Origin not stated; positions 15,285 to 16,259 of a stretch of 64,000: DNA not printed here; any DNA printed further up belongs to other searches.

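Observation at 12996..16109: Membrane-anchored paralog made of the same repeats, sitting between virB9 and virB10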

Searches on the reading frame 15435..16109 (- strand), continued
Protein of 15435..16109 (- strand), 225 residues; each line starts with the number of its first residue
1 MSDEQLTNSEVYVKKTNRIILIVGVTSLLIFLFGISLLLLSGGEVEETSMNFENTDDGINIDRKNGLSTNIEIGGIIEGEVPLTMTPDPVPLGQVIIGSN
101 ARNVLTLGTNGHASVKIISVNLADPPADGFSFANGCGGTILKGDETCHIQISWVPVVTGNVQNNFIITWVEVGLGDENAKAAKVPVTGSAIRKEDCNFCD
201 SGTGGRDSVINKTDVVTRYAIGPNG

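Call 54: find_encoding_contigs(protein=P0325, flank=10000, max_places=1)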
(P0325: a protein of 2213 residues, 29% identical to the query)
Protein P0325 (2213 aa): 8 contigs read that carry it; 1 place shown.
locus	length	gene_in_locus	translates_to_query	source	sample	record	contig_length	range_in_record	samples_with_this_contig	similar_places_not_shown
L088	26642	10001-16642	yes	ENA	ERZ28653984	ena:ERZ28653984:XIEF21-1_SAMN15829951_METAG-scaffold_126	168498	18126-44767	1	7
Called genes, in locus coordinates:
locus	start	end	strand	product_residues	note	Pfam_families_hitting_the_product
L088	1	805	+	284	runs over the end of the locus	PF00763:THF_DHG_CYH, PF02882:THF_DHG_CYH_C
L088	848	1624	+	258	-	PF07195:FliD_C (weak)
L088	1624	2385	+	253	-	-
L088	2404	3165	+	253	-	-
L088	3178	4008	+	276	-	-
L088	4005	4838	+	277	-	-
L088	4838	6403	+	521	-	-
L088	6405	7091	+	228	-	PF04335:VirB8 (weak)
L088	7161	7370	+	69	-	-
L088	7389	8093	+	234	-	PF04335:VirB8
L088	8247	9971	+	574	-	PF03524:CagX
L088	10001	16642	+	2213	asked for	PF21784:Bflower (faint), PF21785:Bflower_2 (weak), PF12396:DUF3659 (weak), PF03743:TrbI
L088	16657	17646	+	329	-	PF00437:T2SSE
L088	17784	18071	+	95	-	-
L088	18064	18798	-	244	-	PF08534:Redoxin, PF00578:AhpC-TSA, PF10417:1-cysPrx_C (weak)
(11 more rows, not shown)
